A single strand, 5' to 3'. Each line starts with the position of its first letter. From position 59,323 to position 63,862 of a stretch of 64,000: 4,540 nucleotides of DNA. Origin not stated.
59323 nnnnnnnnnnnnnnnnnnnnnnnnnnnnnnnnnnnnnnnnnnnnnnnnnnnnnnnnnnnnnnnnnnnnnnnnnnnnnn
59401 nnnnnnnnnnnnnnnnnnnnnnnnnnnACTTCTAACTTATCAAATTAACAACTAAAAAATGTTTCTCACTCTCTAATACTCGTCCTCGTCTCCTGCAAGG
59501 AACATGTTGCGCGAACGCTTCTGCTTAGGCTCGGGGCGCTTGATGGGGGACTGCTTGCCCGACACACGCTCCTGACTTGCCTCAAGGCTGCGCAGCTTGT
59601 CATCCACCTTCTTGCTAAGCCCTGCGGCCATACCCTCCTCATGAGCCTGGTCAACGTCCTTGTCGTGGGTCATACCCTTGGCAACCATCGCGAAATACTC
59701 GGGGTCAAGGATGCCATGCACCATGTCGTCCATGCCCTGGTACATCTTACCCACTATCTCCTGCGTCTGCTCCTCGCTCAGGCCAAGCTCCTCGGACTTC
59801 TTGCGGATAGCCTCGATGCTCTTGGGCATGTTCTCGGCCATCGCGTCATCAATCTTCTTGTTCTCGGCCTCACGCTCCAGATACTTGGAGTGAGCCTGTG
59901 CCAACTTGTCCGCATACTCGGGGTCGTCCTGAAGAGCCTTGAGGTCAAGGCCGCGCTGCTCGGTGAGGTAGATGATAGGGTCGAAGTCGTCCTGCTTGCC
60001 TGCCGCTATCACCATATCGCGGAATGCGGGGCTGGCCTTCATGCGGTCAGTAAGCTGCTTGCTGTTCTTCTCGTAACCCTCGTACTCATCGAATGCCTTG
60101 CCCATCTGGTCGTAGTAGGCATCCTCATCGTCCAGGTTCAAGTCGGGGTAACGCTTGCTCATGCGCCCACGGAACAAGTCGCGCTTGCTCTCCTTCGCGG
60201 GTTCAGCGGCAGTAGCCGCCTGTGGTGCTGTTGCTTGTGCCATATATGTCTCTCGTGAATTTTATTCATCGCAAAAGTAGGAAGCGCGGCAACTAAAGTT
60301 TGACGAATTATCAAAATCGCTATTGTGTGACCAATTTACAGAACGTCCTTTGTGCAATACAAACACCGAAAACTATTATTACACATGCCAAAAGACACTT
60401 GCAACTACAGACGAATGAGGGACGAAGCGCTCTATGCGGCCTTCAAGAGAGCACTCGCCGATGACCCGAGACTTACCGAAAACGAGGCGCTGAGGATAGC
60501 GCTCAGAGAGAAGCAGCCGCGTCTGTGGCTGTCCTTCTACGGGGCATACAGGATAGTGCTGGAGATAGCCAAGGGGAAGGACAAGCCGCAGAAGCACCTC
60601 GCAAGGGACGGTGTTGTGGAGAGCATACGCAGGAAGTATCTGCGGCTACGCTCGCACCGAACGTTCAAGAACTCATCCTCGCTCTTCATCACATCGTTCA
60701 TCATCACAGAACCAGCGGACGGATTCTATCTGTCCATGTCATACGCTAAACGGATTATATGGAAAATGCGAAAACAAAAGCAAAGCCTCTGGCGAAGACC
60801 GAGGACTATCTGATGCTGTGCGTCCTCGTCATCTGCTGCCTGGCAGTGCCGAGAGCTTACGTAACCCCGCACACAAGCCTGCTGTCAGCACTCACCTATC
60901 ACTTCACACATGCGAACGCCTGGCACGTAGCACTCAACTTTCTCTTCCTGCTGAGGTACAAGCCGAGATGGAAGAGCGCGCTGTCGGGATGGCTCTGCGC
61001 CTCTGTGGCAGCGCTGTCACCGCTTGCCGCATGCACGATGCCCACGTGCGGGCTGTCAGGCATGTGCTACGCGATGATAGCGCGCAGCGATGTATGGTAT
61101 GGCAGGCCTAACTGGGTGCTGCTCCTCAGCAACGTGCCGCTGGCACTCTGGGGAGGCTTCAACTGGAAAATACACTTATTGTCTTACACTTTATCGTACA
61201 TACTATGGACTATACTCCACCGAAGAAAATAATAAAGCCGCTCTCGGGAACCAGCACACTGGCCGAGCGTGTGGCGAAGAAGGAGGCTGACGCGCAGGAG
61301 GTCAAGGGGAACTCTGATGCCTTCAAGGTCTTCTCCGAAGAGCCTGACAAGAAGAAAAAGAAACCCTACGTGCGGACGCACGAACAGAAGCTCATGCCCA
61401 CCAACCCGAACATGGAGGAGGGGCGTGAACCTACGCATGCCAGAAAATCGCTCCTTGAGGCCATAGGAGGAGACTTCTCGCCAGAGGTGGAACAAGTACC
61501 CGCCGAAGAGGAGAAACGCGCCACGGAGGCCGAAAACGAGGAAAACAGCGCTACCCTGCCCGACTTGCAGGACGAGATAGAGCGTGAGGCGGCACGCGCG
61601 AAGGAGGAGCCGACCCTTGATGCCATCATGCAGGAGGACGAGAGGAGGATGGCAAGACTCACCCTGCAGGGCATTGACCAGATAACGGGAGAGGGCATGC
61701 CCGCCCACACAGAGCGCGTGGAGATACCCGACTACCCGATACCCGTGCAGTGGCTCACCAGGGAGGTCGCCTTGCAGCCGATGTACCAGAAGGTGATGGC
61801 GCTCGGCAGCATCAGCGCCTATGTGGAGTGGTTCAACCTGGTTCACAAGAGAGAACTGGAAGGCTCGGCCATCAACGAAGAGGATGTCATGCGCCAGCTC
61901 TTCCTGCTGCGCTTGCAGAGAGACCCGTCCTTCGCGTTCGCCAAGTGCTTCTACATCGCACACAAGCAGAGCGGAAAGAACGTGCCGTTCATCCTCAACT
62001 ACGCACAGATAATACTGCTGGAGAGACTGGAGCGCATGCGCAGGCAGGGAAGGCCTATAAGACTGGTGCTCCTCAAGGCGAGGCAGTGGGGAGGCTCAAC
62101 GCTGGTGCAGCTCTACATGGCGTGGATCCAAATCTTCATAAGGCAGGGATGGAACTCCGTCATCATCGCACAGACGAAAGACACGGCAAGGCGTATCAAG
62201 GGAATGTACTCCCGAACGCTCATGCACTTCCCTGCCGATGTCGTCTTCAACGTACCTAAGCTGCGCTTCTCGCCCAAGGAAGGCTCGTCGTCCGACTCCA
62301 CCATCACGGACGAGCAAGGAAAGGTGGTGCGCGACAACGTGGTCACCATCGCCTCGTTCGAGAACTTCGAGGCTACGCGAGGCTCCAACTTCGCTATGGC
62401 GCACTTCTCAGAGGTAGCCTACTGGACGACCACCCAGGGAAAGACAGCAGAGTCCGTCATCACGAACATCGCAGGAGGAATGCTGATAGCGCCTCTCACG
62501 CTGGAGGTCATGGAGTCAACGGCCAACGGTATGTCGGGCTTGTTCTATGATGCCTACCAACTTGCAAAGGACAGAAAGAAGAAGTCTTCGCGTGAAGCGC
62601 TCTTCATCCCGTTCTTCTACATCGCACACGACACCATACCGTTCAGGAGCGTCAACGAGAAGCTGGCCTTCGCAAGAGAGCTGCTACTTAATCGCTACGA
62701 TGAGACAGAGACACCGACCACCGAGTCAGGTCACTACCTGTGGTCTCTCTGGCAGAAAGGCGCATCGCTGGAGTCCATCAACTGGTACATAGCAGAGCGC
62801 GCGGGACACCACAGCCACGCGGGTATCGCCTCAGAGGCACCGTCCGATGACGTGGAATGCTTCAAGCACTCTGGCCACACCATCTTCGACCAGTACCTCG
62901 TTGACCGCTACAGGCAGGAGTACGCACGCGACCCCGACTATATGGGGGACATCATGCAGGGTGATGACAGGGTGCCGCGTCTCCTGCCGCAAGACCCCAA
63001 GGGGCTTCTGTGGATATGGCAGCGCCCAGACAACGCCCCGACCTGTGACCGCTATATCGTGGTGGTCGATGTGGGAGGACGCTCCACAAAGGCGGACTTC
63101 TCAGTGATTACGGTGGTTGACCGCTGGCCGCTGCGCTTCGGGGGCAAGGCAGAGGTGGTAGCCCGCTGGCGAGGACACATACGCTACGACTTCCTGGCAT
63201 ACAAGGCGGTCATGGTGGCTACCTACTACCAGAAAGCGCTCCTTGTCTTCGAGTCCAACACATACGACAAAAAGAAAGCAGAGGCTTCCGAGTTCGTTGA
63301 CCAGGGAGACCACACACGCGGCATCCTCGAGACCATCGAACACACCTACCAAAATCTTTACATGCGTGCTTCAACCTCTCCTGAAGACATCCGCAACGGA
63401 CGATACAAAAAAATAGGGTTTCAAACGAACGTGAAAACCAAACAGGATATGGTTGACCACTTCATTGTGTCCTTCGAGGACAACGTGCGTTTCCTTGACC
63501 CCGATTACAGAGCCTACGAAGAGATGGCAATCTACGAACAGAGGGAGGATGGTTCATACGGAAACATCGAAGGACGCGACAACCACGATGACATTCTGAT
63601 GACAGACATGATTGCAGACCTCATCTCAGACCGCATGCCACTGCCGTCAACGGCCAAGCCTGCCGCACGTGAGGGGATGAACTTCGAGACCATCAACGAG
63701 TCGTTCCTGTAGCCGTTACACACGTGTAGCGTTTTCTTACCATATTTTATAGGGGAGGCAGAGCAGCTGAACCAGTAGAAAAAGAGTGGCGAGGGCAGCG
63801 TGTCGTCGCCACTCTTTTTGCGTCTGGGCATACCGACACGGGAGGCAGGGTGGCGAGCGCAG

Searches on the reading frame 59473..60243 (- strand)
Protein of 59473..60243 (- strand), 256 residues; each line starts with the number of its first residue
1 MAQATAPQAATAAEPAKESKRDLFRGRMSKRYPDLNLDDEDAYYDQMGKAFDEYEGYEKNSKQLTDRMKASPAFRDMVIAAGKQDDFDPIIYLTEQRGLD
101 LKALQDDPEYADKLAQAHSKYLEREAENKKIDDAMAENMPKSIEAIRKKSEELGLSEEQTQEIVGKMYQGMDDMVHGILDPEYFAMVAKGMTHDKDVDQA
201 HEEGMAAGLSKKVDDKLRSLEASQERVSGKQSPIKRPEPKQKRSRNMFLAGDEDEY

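Call 10: search_protein_families(library=phrogs, proteins=[window:59473-60243:-], max_evalue=0.001)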
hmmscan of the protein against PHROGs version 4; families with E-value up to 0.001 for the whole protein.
window:59473-60243:- (256 aa): 1 family
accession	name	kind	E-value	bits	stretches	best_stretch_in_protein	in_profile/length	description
phrog_22323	-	unknown function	1.4e-28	101.4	1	18-219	8-211/262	-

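Call 11: search_protein_families(library=pfam, proteins=[window:59473-60243:-], max_evalue=0.01)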
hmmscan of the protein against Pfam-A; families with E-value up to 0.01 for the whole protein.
window:59473-60243:- (256 aa): 1 family
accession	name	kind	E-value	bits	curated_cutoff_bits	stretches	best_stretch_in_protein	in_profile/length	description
PF09074.15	Mer2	-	0.0097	16.2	27.7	0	59-175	55-172/193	Mer2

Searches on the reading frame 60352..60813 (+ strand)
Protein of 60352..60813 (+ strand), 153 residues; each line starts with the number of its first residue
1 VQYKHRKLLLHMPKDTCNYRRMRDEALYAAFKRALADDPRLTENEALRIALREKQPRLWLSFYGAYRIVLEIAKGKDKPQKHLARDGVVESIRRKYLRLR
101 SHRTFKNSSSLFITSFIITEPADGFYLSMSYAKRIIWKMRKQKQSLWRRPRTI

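Call 24: search_protein_families(library=pfam, proteins=[window:60352-60813:+], max_evalue=0.01)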
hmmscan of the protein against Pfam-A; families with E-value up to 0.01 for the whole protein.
window:60352-60813:+ (153 aa): 0 families

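Call 27: search_protein_families(library=phrogs, proteins=[window:60352-60813:+], max_evalue=0.01)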
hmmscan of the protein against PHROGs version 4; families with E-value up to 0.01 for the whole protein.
window:60352-60813:+ (153 aa): 1 family
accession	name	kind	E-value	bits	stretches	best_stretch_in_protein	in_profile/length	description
phrog_27246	-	unknown function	2.5e-05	25.2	1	54-143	45-132/143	-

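Call 40: search_solved_structures(query=window:60385-60813:+, max_evalue=1)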
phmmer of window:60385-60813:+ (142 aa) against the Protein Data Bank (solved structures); distinct sequences matched with E-value up to 1: 1.
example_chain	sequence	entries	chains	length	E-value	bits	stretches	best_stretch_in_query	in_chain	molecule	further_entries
3f13_A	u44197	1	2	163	0.91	12.6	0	50-80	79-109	putative nudix hydrolase family member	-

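Call 45: search_protein_families(library=pfam, proteins=[window:60385-60813:+], max_evalue=5)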
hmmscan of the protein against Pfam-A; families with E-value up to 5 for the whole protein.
window:60385-60813:+ (142 aa): 0 families

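Call 81: find_homologous_proteins(query=window:60385-60813:+, max_evalue=0.001)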
Query window:60385-60813:+ (142 aa): 6 proteins with E <= 0.001 among 27 candidates.
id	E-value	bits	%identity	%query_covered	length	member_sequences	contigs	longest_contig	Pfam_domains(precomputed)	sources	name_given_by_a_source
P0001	2.0e-87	308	99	100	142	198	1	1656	-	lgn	-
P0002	3.0e-55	204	67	100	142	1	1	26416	-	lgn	-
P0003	7.0e-52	193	66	97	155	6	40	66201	-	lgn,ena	-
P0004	4.7e-51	190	62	97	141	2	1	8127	-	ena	-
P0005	7.1e-50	186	61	100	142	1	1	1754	-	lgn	-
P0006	6.3e-36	141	49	96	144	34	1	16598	-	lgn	-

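Call 84: find_encoding_contigs(protein=P0006, flank=10000, max_places=3)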
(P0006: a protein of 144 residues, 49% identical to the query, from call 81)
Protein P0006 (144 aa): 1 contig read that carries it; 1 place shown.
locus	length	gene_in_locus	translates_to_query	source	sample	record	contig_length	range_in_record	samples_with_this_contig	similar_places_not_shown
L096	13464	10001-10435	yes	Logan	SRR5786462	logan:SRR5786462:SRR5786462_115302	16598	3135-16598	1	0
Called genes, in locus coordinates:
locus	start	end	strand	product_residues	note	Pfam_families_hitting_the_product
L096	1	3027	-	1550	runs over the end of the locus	-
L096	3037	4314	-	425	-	-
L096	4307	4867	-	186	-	-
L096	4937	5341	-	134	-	-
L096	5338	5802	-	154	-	PF00959:Phage_lysozyme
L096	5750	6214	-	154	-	-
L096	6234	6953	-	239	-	-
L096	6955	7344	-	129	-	-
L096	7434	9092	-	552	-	-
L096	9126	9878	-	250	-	-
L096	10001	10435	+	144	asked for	-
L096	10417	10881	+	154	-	-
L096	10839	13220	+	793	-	-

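Call 89: predict_structure(alignment_id=A3)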
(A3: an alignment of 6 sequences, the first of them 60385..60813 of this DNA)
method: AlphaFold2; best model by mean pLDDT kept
length: 142 residues; sequences in the alignment: 6
mean_pLDDT: 73.8   pTM: 0.51
mean pLDDT of the five models: 73.8, 73.7, 73.3, 69.7, 49.4
residues with pLDDT >= 90: 0; 70-90: 95; 50-70: 39; < 50: 8
segments of 3 or more residues with pLDDT < 50: 1-5
pLDDT, mean of each block of 10 residues (from residue 1): 54 82 87 82 63 82 69 64 87 87 76 61 81 65 46
secondary structure, 60 per line:
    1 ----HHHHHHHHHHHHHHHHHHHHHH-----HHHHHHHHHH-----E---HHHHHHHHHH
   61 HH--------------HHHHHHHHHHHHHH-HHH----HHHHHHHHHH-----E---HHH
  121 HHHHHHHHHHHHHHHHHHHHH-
elements in order: H5-26 H32-41 H51-62 H77-90 H99-108 H118-141

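Call 91: fold_search(model_id=the predicted structure, library=pdb)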
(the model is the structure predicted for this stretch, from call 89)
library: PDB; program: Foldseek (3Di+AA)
matches with E <= 10: 99; with E <= 0.001: 0
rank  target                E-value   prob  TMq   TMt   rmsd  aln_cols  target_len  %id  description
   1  9hve_A                1.1e+00  0.15  0.20  0.10  11.2       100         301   18  Native human eIF2-eIF2B complex (released 2025-11-19)
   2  6qv5                  1.8e+00  0.04  0.16  0.09  17.5       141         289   15  Crystal structure of the CHAD domain from the plant Ricinus communis (released 2019-05-29)
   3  7f67_A                2.2e+00  0.09  0.20  0.11  11.8       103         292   20  eIF2B-SFSV NSs-2-eIF2 (released 2021-12-01)
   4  8fnm_B                2.2e+00  0.06  0.22  0.16  14.2       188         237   10  Structure of G140A/Q148K HIV-1 intasome with Dolutegravir bound (released 2023-08-09)
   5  7kma_F                2.6e+00  0.06  0.16  0.09  15.5       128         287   16  Crystal structure of eif2Balpha with a ligand. (released 2021-07-21)
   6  9i5m_A                2.7e+00  0.09  0.20  0.13  10.0        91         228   15  Structure of cyclodipeptide synthase from Nocardia brasiliensis (Nbra-CDPS) (released 2026-02-18)
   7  3ecs_G                2.7e+00  0.08  0.20  0.11  13.0       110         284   20  Crystal structure of human eIF2B alpha (released 2009-09-01)
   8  6vlz_AL               2.9e+00  0.03  0.16  0.14  21.4       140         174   18  Structure of the human mitochondrial ribosome-EF-G1 complex (ClassI) (released 2020-08-05)
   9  7kma_C                3.1e+00  0.06  0.18  0.09  12.5       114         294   16  Crystal structure of eif2Balpha with a ligand. (released 2021-07-21)
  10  7jzk_B                3.2e+00  0.09  0.26  0.29  12.6       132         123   10  Crystal structure of LAIR1 ectodomain (from MGD21) in complex with Plasmodium RIFIN (PF3D7_0401300) V2 domain (released 2021-05-26)
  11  8j56_F                3.2e+00  0.04  0.15  0.14  15.1       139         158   11  Crystal structure of the FlhDC complex from Cupriavidus necator (released 2024-02-28)
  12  5wqd_C                3.2e+00  0.03  0.19  0.16  14.3       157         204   11  Crystal structure of TRF2 TRFH in complex with an NBS1 peptide (released 2017-03-08)
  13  6rwl_C                3.4e+00  0.05  0.23  0.19  12.5       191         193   10  SIVrcm intasome (released 2020-02-05)
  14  9hf4                  3.4e+00  0.02  0.14  0.11  16.1       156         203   13  Crystal structure of human TRF1 TRFH domain in complex with compound 32 (released 2025-11-26)
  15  2zca_B                3.4e+00  0.02  0.15  0.14  15.8       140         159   18  Crystal Structure of TTHB189, a CRISPR-associated protein, Cse2 family from Thermus thermophilus HB8 (released 2008-10-07)
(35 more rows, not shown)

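Call 93: find_homologous_proteins(query=A3, max_evalue=0.01)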
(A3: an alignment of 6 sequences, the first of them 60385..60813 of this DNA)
Query A3 (6 sequences) (142 aa, profile of the alignment): 38 proteins with E <= 0.01 among 5930 candidates.
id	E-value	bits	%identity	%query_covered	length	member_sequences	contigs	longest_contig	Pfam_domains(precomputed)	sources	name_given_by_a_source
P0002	4.5e-72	259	67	100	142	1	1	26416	-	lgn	-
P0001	4.5e-72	259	99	100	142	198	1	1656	-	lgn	-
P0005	2.2e-71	256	61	100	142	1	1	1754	-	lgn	-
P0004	7.1e-71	255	62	97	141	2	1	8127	-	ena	-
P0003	1.0e-69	251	66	97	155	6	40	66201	-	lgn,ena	-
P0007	3.6e-68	246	63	100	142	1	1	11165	-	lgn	-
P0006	4.5e-63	229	49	96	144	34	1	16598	-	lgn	-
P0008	1.8e-56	208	54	92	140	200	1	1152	-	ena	-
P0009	3.6e-54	201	48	91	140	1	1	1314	-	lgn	-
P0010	1.3e-52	196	47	97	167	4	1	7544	-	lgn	-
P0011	2.2e-52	195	49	92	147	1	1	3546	-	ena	-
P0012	9.5e-52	193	45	93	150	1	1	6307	-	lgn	-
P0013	1.8e-51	192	47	87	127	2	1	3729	-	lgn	-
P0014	4.8e-51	190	49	91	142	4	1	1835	-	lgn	-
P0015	1.4e-50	189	51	89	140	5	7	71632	-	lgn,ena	-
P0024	2.2e-42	162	46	87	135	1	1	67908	-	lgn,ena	-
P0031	2.8e-34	136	41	89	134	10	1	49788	-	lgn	-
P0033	6.1e-34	135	40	86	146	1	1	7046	-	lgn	-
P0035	7.0e-20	89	38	82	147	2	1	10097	-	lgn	-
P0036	2.4e-17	81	36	89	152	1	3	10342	-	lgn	-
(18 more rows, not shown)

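Call 94: find_encoding_contigs(protein=P0015, flank=10000, max_places=1)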
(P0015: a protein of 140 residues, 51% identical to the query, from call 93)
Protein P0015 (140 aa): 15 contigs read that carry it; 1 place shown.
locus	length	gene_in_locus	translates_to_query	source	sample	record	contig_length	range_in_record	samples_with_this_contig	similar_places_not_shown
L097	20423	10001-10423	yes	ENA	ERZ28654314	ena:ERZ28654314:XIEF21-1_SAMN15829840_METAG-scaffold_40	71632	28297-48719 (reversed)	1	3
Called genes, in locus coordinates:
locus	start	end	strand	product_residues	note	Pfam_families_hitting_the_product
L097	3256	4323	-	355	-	-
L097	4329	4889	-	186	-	-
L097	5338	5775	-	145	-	PF00959:Phage_lysozyme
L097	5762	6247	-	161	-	-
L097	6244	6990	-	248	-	-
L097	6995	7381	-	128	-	-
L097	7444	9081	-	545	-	-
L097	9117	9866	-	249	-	-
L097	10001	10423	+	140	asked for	-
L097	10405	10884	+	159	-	-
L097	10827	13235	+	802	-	-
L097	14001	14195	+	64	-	-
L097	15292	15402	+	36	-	-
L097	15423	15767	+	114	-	-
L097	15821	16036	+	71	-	-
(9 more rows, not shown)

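Call 95: find_encoding_contigs(protein=P0024, flank=10000, max_places=1)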
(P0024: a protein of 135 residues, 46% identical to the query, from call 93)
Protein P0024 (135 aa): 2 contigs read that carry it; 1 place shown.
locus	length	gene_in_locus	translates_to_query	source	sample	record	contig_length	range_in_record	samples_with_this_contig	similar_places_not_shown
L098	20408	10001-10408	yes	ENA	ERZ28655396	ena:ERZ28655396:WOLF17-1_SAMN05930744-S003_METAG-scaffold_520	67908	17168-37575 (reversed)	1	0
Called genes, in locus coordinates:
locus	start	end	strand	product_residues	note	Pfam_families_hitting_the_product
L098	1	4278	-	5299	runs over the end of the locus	PF18827:LPD14, PF18763:ddrB-ParB, PF18825:LPD13, PF13872:AAA_34, PF13871:Helicase_C_4, PF13489:Methyltransf_23 (weak), PF18857:LPD38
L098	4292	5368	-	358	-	-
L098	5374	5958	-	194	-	PF24072:T7_gp14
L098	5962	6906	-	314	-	-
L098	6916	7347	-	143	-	-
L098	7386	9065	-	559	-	-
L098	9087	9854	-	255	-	-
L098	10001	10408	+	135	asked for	-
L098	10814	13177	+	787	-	-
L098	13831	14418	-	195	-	-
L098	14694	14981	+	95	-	-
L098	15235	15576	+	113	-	-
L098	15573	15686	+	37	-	-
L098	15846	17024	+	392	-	PF00712:DNA_pol3_beta (faint), PF02767:DNA_pol3_beta_2, PF02768:DNA_pol3_beta_3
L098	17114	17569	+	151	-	PF14058:PcfK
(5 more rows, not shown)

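Call 96: find_encoding_contigs(protein=P0031, flank=10000, max_places=1)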
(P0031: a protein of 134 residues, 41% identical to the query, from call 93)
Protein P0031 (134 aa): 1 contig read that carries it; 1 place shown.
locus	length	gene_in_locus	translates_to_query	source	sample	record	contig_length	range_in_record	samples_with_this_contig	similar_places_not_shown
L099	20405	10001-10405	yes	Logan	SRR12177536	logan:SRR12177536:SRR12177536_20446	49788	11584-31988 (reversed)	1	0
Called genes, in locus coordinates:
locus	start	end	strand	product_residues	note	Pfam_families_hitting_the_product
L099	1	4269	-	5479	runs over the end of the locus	PF18763:ddrB-ParB, PF13872:AAA_34, PF13871:Helicase_C_4, PF18857:LPD38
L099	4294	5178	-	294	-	-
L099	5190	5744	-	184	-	PF24072:T7_gp14 (weak)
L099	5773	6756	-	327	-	-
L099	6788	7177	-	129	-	-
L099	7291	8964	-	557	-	-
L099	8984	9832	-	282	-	-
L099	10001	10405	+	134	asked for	-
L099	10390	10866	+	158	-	-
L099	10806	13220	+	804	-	-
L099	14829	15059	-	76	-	PF01381:HTH_3, PF12844:HTH_19, PF13443:HTH_26, PF13560:HTH_31, PF13693:HTH_35 (weak)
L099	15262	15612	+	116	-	-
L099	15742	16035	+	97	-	PF07275:ArdA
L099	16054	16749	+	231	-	-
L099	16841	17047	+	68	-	-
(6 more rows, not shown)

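Call 97: find_encoding_contigs(protein=P0035, flank=10000, max_places=1)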
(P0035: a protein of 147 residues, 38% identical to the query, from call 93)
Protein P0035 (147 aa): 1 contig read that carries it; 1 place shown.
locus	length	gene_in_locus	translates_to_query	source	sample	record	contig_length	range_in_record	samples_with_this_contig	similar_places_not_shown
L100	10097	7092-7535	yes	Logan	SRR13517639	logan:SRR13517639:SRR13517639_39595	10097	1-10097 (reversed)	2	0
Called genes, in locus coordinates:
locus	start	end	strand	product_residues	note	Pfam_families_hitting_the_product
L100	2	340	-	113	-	?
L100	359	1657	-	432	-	-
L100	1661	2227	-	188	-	-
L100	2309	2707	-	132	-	-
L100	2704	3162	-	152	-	-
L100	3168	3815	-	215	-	-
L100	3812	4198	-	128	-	-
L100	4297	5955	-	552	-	-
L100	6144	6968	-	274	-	-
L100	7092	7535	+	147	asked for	-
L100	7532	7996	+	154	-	-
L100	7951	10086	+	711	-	-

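Call 98: find_encoding_contigs(protein=P0036, flank=10000, max_places=1)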
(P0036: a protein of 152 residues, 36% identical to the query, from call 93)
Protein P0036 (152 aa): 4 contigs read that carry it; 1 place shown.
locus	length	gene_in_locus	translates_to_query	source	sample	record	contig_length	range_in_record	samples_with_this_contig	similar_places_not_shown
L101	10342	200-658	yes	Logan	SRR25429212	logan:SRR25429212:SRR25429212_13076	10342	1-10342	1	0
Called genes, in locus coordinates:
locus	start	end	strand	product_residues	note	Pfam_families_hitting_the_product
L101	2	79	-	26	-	?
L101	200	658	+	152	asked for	-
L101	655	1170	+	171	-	-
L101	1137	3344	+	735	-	-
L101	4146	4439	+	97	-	-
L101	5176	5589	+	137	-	-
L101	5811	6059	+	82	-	-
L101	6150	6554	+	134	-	-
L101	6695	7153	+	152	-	-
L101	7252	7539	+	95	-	-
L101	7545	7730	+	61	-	-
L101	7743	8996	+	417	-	PF00712:DNA_pol3_beta (faint), PF02767:DNA_pol3_beta_2, PF02768:DNA_pol3_beta_3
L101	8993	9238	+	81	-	PF14058:PcfK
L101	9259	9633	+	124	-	PF14058:PcfK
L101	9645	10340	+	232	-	?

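Call 105: find_encoding_contigs(protein=P0033, flank=10000, max_places=1)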
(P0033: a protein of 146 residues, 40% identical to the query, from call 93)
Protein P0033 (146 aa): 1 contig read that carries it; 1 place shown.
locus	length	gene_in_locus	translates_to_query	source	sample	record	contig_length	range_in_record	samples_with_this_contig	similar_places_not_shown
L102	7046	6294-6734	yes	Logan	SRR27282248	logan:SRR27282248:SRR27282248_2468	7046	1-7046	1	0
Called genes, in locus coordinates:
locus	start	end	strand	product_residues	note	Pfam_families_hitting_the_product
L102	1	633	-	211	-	?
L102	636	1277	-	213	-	-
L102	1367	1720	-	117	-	-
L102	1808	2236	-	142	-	PF00959:Phage_lysozyme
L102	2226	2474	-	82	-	-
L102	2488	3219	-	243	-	-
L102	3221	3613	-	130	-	-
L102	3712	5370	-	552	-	-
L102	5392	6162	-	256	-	-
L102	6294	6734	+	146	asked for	-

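Call 108: fold_search(model_id=the predicted structure, library=viral)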
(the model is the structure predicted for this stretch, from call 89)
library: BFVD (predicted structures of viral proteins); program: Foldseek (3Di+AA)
matches with E <= 10: 152; with E <= 0.001: 0
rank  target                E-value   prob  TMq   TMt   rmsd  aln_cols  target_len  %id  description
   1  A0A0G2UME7            3.7e-01  0.13  0.20  0.25  13.7       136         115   14  (no name in the UniProt tables at hand)
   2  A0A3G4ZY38            4.1e-01  0.33  0.20  0.16  15.0       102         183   13  Uncharacterized protein [Faunusvirus sp.]
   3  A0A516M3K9            6.5e-01  0.13  0.25  0.22  18.9       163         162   12  (no name in the UniProt tables at hand)
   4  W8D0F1                1.0e+00  0.25  0.21  0.23  10.2        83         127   18  Uncharacterized protein [Erwinia phage PhiEaH1]
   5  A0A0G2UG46            1.1e+00  0.51  0.18  0.27  10.6        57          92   21  (no name in the UniProt tables at hand)
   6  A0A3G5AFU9            1.3e+00  0.12  0.29  0.10  16.2       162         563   15  Putative polynucleotide kinase [Solivirus sp.]
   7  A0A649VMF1            1.4e+00  0.07  0.22  0.19  42.2       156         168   15  (no name in the UniProt tables at hand)
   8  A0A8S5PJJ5            1.5e+00  0.14  0.20  0.18  12.2        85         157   10  Uncharacterized protein [Siphoviridae sp. ctUGQ45]
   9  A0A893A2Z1            1.5e+00  0.08  0.23  0.13  14.2       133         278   12  Uncharacterized protein [Parvoviridae sp.]
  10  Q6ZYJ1                1.9e+00  0.02  0.13  0.10  20.2       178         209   17  Uncharacterized protein [Pyrobaculum spherical virus (isolate United States/Yellowstone)]
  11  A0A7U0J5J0            2.0e+00  0.23  0.26  0.46  10.6        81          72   16  (no name in the UniProt tables at hand)
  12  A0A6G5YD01            2.4e+00  0.21  0.26  0.49  10.9        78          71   15  (no name in the UniProt tables at hand)
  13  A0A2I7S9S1            2.5e+00  0.04  0.13  0.16  17.7       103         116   12  (no name in the UniProt tables at hand)
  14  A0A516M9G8            2.8e+00  0.07  0.20  0.22  13.4        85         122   13  (no name in the UniProt tables at hand)
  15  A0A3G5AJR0            2.8e+00  0.06  0.22  0.21  18.1       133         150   11  Uncharacterized protein [Sylvanvirus sp.]
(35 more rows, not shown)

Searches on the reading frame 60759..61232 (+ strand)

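Call 10: search_protein_families(library=phrogs, proteins=[window:60759-61232:+], max_evalue=0.001)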
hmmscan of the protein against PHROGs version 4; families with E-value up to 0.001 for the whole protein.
window:60759-61232:+ (157 aa): 0 families

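Call 11: search_protein_families(library=pfam, proteins=[window:60759-61232:+], max_evalue=0.01)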
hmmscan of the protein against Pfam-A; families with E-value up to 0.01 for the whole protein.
window:60759-61232:+ (157 aa): 1 family
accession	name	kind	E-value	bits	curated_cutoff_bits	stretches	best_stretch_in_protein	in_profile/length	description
PF01694.28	Rhomboid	-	0.004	17.8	22.6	0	41-109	4-81/143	Rhomboid domain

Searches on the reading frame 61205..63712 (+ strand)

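Call 10: search_protein_families(library=phrogs, proteins=[window:61205-63712:+], max_evalue=0.001)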
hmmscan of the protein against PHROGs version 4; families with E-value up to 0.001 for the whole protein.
window:61205-63712:+ (835 aa): 4 families
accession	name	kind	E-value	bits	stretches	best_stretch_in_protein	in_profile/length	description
phrog_2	-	head and packaging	6.2e-12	46.1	1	142-799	200-583/807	terminase large subunit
phrog_24361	-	head and packaging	4.4e-07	30.8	1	652-828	1-158/162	terminase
phrog_5989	-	head and packaging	9.1e-05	22.7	1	267-425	145-275/347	terminase large subunit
phrog_26724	-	unknown function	0.00091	19.8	0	250-332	21-93/192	-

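Call 11: search_protein_families(library=pfam, proteins=[window:61205-63712:+], max_evalue=0.01)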
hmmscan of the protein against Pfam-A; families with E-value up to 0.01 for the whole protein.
window:61205-63712:+ (835 aa): 0 families
